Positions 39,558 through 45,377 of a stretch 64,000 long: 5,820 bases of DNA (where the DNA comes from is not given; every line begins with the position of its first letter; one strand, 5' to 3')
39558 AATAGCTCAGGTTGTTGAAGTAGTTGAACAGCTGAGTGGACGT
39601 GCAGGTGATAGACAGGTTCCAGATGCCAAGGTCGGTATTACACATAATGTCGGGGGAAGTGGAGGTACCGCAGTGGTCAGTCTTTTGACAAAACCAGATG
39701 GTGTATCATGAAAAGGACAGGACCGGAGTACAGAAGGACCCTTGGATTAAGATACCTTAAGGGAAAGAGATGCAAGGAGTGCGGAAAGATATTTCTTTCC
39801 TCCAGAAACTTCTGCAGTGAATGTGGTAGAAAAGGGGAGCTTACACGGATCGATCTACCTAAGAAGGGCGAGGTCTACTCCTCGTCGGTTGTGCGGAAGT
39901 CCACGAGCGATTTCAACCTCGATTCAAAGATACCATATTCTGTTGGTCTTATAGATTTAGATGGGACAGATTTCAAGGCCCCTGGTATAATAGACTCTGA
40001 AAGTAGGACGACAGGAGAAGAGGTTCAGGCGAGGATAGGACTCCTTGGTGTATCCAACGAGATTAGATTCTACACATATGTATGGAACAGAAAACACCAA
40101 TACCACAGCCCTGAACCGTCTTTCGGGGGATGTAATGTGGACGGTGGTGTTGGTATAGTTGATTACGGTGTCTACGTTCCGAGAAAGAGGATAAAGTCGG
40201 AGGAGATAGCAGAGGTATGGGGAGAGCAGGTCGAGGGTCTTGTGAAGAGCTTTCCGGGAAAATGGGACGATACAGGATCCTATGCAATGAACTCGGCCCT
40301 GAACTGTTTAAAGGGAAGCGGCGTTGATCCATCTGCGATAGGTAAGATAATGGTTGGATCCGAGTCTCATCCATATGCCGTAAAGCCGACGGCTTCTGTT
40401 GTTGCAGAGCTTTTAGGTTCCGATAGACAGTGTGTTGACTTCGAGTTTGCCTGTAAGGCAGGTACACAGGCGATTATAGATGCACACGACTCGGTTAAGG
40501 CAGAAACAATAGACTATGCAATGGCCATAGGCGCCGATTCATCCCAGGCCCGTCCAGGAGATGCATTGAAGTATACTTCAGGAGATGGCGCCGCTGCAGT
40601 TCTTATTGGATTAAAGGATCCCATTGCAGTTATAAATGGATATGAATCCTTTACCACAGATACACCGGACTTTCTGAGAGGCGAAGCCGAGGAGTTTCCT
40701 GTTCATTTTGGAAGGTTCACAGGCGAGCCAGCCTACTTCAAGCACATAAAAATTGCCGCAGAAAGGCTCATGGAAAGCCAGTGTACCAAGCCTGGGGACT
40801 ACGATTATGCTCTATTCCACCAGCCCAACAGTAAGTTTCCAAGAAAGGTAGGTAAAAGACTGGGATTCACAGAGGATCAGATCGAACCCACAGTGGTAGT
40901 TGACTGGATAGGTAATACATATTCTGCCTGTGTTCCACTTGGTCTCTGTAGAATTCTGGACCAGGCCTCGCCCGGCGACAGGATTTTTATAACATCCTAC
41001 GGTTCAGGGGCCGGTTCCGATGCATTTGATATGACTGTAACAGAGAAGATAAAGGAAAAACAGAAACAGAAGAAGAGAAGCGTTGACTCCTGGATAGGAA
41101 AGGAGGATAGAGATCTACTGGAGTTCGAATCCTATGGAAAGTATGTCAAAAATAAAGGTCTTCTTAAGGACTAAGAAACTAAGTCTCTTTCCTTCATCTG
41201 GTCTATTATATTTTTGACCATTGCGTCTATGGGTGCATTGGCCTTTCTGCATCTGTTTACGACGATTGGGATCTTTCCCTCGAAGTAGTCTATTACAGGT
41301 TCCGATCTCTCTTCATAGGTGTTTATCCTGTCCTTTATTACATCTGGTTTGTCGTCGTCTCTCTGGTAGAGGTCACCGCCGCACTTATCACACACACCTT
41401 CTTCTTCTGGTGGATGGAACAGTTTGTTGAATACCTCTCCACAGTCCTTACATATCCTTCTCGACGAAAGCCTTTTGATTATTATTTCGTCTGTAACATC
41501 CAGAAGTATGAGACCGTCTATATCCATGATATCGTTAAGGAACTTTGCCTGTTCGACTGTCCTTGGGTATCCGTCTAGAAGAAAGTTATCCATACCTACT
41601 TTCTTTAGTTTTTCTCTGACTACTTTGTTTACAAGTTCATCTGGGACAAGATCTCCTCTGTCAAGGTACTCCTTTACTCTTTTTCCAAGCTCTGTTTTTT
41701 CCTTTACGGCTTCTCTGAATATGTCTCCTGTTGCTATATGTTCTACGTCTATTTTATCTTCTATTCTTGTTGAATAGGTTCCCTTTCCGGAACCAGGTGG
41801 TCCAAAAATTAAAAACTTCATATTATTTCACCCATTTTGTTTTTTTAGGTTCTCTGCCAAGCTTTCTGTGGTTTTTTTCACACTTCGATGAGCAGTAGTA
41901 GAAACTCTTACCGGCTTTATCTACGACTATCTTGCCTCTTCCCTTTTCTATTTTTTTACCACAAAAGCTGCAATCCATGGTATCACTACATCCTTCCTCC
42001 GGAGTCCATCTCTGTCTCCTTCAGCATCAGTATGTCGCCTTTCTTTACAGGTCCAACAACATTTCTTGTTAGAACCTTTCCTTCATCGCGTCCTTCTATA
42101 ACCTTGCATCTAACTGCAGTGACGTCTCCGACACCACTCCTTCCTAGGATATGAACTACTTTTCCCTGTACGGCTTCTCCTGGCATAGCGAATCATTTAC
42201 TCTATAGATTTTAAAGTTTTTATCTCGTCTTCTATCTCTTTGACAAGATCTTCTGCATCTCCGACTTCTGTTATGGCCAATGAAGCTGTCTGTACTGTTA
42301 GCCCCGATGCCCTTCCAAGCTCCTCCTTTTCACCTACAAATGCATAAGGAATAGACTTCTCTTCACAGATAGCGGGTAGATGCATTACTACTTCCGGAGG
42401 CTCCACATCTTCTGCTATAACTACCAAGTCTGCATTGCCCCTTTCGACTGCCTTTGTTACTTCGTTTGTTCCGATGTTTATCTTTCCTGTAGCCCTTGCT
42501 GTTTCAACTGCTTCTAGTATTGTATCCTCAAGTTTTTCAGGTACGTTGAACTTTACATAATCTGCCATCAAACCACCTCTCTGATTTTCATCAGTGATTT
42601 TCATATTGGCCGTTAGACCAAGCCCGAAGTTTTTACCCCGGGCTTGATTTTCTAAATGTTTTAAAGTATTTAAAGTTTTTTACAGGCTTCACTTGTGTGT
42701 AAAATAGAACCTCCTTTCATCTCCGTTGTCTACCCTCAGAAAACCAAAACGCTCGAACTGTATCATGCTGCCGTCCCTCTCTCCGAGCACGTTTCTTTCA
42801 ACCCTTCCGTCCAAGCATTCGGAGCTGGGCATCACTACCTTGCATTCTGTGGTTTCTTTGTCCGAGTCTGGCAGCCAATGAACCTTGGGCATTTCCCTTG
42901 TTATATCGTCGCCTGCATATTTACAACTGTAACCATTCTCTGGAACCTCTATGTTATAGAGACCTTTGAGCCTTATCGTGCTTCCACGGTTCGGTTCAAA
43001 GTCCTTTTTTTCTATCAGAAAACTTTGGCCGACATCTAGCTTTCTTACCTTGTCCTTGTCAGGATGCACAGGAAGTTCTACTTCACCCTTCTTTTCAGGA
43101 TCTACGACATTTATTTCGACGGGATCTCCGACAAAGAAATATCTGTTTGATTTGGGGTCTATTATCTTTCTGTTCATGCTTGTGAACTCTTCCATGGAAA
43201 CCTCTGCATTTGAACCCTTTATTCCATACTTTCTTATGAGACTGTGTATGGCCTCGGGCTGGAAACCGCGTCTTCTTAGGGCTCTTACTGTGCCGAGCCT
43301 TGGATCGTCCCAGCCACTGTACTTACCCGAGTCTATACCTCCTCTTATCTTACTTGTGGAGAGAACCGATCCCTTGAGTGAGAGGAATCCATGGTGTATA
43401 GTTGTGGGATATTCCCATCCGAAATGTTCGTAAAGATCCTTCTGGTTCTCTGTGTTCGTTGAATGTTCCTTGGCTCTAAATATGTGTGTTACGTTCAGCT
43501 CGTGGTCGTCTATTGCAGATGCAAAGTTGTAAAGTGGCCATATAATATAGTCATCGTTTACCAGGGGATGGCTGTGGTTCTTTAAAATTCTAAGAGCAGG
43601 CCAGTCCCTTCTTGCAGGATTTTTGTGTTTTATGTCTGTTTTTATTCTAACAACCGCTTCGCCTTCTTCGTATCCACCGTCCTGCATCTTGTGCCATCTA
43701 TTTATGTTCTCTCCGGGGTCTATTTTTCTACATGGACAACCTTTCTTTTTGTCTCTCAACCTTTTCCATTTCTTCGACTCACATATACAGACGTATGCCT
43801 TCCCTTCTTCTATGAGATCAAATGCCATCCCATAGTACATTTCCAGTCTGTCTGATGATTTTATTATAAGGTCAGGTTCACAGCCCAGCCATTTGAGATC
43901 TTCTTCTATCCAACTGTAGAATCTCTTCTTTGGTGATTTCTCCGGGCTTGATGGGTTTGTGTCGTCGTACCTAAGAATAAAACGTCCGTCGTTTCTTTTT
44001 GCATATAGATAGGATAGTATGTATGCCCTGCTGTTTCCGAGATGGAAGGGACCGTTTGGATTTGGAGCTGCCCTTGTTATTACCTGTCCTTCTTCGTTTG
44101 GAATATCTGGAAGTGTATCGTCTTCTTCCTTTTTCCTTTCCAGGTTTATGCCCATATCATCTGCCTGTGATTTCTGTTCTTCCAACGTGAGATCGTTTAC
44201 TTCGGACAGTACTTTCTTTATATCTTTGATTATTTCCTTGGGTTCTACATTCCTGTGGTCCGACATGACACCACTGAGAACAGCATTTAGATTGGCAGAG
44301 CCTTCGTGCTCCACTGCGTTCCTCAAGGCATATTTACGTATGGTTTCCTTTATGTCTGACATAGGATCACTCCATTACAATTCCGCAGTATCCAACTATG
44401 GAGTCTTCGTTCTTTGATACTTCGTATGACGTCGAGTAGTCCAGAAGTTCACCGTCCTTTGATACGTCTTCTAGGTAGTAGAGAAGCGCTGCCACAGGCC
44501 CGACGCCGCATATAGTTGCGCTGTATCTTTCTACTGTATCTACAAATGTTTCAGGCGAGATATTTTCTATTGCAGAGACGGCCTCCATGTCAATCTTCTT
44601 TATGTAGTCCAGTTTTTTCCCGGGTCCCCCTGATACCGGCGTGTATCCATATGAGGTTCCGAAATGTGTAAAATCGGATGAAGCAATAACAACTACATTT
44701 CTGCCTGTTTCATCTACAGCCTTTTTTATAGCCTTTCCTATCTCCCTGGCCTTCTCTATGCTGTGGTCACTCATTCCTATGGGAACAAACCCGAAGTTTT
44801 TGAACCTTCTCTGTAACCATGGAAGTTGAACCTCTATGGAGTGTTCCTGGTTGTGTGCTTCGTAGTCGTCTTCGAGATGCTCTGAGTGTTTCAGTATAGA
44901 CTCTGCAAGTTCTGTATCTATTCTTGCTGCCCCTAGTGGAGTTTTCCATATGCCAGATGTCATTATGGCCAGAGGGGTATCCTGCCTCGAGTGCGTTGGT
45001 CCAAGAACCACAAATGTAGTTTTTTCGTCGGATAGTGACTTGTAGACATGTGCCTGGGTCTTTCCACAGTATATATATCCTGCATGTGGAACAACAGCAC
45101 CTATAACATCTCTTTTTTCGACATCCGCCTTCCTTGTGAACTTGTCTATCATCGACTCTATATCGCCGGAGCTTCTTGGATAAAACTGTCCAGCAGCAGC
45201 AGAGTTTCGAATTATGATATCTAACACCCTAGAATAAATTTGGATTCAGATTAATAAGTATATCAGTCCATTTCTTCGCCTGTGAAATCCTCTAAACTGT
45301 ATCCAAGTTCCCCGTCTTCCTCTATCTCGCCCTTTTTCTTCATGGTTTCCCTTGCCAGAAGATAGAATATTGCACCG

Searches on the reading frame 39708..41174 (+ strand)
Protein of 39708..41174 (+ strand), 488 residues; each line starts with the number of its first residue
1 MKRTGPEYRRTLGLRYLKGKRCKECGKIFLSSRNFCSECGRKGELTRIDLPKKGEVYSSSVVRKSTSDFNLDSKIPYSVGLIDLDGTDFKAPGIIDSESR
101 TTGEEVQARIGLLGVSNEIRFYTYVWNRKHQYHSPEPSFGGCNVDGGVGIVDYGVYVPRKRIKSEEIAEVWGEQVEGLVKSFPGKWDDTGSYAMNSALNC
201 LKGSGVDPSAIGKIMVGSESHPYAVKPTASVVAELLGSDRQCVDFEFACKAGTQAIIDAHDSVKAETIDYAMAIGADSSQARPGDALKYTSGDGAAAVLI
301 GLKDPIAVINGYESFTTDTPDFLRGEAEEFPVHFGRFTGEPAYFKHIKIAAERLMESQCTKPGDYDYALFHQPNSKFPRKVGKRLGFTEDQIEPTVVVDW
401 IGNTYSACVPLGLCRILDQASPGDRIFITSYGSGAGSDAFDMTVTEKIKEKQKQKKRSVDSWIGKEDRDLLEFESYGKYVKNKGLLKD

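Call 32: search_protein_families(library=pfam, proteins=[window:39708-41174:+], max_evalue=0.001)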
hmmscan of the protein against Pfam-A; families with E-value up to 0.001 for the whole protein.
window:39708-41174:+ (488 aa): 5 families
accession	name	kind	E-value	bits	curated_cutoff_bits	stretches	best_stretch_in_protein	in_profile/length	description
PF08541.16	ACP_syn_III_C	-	4.7e-11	43.1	26.6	1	359-435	5-81/90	3-Oxoacyl-[acyl-carrier-protein (ACP)] synthase III C terminal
PF01154.23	HMG_CoA_synt_N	-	1.1e-05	25.9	25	1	148-305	5-174/174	Hydroxymethylglutaryl-coenzyme A synthase N terminal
PF08540.16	HMG_CoA_synt_C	-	3.4e-05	24.1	25.1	0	388-457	140-214/280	Hydroxymethylglutaryl-coenzyme A synthase C terminal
PF12172.15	zf-ChsH2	-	5.7e-05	23.3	23.2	1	16-42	8-34/37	ChsH2, rubredoxin-like zinc ribbon domain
PF01796.24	OB_ChsH2_C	-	7.5e-05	23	27.1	1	49-87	3-39/65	ChsH2, C-terminal OB-fold domain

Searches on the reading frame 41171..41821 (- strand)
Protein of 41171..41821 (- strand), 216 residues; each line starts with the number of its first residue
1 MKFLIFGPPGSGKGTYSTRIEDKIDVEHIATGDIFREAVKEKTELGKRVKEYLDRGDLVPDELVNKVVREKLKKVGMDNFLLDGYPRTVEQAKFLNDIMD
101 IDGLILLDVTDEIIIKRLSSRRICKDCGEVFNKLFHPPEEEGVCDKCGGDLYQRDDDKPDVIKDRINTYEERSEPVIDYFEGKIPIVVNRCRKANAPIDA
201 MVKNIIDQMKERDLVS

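Call 32: search_protein_families(library=pfam, proteins=[window:41171-41821:-], max_evalue=0.001)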
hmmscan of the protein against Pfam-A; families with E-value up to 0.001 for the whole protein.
window:41171-41821:- (216 aa): 5 families
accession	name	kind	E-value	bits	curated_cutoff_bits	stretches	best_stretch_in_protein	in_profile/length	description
PF00406.28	ADK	-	7.3e-47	159.7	26.8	1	5-182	1-148/151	Adenylate kinase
PF13207.12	AAA_17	-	3.3e-24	86.2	27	1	6-121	1-122/136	AAA domain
PF05191.20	ADK_lid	-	1.8e-17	63.4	26.6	1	121-156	1-36/36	Adenylate kinase, active site lid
PF13238.12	AAA_18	-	1.5e-06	29.1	29.4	1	4-122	2-112/128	AAA domain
PF13671.12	AAA_33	-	0.00058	20.6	27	1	4-73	3-68/143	AAA domain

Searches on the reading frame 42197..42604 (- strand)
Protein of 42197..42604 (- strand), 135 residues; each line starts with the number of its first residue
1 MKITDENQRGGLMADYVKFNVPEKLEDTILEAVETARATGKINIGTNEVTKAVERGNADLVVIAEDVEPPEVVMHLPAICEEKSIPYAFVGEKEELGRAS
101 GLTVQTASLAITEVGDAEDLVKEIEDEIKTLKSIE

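Call 32: search_protein_families(library=pfam, proteins=[window:42197-42604:-], max_evalue=0.001)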
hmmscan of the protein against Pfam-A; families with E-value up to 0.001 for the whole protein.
window:42197-42604:- (135 aa): 1 family
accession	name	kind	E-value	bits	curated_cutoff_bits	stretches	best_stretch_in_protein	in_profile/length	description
PF01248.31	Ribosomal_L7Ae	-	2e-30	104.7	22.1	1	28-120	2-94/95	Ribosomal protein L7Ae/L30e/S12e/Gadd45 family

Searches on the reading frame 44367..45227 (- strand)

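Call 32: search_protein_families(library=pfam, proteins=[window:44367-45227:-], max_evalue=0.001)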
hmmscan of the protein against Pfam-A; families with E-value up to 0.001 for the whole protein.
window:44367-45227:- (286 aa): 2 families
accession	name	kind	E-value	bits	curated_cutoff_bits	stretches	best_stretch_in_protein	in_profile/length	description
PF01875.22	Memo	-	6.2e-71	239.2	27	1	10-284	3-269/269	Memo-like protein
PF02900.23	LigB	-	0.00016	21.3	26.3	1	100-188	85-181/269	Catalytic LigB subunit of aromatic ring-opening dioxygenase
